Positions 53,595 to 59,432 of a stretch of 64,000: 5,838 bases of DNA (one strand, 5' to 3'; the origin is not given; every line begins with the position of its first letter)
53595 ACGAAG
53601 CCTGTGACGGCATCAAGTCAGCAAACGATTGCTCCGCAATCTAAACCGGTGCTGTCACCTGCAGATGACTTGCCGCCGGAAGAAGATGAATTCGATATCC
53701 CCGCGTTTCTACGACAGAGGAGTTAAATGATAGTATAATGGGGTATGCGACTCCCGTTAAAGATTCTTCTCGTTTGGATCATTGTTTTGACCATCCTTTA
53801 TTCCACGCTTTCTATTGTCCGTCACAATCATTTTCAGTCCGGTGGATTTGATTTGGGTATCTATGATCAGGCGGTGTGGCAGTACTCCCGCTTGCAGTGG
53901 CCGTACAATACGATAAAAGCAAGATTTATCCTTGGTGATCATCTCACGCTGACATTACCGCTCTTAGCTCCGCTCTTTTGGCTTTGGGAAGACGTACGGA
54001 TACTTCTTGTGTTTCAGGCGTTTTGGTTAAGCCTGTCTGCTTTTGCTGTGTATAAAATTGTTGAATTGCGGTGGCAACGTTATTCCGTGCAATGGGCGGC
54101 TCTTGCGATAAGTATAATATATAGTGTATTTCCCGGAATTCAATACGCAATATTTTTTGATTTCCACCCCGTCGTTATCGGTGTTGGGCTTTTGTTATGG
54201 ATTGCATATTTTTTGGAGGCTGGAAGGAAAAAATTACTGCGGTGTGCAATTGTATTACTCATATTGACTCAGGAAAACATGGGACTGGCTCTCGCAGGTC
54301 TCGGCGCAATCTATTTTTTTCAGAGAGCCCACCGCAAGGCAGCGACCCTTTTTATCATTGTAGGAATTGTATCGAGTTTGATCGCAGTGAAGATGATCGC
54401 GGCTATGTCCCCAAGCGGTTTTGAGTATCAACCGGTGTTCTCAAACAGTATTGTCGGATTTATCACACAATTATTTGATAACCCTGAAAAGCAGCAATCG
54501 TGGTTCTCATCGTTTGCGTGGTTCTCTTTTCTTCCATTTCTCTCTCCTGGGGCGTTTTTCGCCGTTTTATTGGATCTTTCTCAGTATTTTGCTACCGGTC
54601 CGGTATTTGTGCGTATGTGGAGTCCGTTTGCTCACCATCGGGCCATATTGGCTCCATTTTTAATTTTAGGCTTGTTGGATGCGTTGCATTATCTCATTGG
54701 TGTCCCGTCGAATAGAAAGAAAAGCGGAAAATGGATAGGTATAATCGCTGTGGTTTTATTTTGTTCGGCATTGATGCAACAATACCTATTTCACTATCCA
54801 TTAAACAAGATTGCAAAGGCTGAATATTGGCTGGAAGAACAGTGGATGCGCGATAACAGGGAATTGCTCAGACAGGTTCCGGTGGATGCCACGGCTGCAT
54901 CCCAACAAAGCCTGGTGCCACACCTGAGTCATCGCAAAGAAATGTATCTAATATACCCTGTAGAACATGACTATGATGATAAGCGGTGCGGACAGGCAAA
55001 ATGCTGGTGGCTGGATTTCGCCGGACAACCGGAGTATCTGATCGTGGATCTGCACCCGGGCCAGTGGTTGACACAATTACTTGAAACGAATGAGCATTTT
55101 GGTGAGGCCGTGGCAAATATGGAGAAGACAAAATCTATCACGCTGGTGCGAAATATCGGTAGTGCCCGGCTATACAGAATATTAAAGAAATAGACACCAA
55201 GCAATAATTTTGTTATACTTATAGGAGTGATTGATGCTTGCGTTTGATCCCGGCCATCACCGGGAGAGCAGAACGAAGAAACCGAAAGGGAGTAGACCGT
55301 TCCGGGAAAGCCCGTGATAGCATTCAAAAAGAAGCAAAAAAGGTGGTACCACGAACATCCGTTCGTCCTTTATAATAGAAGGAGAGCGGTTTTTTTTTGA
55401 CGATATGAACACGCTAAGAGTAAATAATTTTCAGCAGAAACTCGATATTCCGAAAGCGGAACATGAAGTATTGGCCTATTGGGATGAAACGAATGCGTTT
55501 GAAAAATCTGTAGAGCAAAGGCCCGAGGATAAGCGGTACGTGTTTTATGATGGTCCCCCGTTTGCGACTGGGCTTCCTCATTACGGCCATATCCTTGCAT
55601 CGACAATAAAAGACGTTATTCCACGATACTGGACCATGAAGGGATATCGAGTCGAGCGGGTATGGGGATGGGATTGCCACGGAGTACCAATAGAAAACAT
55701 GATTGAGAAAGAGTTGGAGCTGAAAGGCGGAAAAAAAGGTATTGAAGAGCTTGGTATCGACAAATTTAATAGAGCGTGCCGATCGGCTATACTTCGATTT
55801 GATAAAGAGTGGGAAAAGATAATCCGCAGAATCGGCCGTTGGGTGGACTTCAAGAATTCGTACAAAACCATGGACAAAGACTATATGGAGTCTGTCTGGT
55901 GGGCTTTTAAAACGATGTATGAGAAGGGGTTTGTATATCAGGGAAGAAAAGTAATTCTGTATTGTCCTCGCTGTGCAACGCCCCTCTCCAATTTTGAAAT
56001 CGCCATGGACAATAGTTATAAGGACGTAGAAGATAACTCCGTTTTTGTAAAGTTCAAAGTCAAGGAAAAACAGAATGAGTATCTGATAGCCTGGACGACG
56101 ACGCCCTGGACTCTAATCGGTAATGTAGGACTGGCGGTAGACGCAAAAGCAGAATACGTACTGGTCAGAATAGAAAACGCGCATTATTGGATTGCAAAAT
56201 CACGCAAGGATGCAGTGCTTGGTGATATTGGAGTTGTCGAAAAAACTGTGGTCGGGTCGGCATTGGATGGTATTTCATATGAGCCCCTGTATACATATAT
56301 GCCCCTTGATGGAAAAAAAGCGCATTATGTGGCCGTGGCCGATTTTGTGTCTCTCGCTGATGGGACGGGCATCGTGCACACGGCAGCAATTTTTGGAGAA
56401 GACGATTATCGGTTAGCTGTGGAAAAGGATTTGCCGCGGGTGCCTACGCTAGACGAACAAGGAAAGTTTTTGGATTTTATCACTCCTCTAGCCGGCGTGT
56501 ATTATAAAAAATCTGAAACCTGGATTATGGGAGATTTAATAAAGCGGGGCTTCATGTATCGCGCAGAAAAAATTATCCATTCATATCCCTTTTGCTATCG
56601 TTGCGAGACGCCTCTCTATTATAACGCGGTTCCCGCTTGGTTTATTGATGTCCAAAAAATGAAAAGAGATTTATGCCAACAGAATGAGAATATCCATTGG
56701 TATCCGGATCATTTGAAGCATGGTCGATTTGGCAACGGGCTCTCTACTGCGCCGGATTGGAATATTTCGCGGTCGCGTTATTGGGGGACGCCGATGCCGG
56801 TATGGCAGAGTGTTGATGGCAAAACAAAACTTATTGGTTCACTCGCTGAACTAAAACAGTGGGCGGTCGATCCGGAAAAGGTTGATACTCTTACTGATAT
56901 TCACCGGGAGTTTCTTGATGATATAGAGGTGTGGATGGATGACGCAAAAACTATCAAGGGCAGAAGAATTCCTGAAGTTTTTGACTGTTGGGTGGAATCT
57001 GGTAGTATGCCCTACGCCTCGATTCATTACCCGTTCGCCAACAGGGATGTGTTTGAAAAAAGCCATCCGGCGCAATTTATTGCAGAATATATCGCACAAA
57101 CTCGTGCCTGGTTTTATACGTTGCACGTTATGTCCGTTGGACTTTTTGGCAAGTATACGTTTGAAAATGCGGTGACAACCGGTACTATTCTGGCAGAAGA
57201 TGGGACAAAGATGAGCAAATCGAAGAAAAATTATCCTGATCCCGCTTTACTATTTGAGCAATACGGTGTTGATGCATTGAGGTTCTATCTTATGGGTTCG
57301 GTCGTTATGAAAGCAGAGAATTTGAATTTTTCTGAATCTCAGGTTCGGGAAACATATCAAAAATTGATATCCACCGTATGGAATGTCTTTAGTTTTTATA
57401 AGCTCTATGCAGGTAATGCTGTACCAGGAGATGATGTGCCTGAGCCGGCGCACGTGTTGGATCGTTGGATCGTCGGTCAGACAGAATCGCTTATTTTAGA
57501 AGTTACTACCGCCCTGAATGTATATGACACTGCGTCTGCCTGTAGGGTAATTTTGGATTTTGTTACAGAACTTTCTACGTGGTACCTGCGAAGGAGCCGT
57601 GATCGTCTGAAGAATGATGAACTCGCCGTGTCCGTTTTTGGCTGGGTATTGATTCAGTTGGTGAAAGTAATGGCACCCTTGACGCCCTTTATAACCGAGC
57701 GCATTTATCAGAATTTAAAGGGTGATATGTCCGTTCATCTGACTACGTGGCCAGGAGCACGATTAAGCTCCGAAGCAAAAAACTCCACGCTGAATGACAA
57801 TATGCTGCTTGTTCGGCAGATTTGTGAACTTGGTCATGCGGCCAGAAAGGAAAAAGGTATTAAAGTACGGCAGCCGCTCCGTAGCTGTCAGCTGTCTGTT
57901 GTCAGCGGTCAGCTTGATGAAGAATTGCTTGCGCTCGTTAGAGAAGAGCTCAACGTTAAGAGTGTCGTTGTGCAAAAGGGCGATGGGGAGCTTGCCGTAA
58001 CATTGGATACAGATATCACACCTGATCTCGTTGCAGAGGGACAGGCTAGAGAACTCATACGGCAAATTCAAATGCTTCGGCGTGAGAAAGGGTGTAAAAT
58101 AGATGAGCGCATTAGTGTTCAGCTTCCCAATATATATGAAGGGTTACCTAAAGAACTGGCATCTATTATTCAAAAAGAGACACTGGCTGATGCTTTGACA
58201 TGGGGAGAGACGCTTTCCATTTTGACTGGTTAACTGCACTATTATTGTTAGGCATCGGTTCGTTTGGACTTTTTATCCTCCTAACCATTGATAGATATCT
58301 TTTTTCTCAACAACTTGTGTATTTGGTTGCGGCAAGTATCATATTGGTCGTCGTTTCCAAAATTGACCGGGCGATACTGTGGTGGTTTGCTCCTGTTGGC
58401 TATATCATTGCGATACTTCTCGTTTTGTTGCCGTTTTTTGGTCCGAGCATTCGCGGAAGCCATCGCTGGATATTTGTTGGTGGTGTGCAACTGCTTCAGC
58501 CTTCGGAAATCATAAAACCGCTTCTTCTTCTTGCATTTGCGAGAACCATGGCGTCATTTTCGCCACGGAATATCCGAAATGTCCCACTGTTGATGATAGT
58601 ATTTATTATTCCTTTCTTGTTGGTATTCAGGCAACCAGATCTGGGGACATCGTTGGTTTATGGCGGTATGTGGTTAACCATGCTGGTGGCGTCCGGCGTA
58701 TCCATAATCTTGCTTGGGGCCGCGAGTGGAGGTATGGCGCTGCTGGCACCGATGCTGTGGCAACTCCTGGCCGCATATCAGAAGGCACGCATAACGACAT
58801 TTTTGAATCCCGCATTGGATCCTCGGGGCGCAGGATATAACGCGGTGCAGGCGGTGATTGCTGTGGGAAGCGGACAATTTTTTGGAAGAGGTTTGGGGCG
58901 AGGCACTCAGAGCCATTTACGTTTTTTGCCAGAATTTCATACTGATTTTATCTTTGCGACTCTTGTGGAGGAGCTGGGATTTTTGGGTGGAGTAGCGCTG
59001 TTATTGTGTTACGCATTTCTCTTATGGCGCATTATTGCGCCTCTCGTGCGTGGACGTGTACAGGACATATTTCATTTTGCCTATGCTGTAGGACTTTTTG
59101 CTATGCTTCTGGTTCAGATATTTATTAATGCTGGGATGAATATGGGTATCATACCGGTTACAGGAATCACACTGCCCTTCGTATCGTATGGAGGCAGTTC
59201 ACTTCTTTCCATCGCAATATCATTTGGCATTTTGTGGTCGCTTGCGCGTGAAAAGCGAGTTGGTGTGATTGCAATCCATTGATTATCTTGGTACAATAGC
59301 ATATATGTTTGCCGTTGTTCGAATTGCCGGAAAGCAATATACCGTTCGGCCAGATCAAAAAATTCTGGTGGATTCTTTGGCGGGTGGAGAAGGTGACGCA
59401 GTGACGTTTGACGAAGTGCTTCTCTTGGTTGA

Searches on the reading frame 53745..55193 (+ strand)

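Call 48: search_protein_families(library=pfam, proteins=[window:53745-55193:+], max_evalue=0.001)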
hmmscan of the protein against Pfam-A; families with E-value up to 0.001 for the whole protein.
window:53745-55193:+ (482 aa): 1 family
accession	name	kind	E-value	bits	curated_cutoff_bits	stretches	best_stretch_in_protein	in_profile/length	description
PF09852.15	DUF2079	-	6.6e-44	151.2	28.2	1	26-415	1-412/459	Predicted membrane protein (DUF2079)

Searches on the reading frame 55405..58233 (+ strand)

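Call 48: search_protein_families(library=pfam, proteins=[window:55405-58233:+], max_evalue=0.001)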
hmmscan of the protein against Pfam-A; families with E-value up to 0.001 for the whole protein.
window:55405-58233:+ (942 aa): 4 families
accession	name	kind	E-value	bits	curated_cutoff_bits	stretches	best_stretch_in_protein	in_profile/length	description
PF00133.28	tRNA-synt_1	-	6e-131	437.4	22.7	1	22-640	2-413/414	tRNA synthetases class I (I, L, M and V)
PF08264.19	Anticodon_1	-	1.5e-27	96.8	25.1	1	686-826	1-145/148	Anticodon-binding domain of tRNA ligase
PF09334.17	tRNA-synt_1g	-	4.4e-20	72.2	20.1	2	556-661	285-386/391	tRNA synthetases class I (M)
PF19302.4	DUF5915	-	3.6e-17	63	27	1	838-936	78-175/195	Domain of unknown function (DUF5915)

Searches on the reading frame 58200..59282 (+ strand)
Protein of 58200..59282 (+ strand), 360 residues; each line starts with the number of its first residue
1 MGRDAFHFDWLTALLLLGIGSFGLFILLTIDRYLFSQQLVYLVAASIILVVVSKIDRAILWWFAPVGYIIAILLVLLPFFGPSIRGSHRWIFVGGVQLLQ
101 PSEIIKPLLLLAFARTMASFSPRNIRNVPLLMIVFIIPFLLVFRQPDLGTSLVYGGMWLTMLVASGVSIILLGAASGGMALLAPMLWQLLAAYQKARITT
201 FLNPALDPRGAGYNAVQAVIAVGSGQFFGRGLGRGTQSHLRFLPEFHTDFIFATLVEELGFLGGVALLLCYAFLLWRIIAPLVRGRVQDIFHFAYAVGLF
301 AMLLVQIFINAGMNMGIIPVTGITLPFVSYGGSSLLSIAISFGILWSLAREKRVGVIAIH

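Call 77: search_protein_families(library=pfam, proteins=[window:58200-59282:+], max_evalue=0.001)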
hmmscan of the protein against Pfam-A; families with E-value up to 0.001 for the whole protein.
window:58200-59282:+ (360 aa): 1 family
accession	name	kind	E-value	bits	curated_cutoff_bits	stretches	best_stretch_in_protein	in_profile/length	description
PF01098.24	FTSW_RODA_SPOVE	-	1.5e-84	284.5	26.4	1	33-353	36-355/356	Cell cycle protein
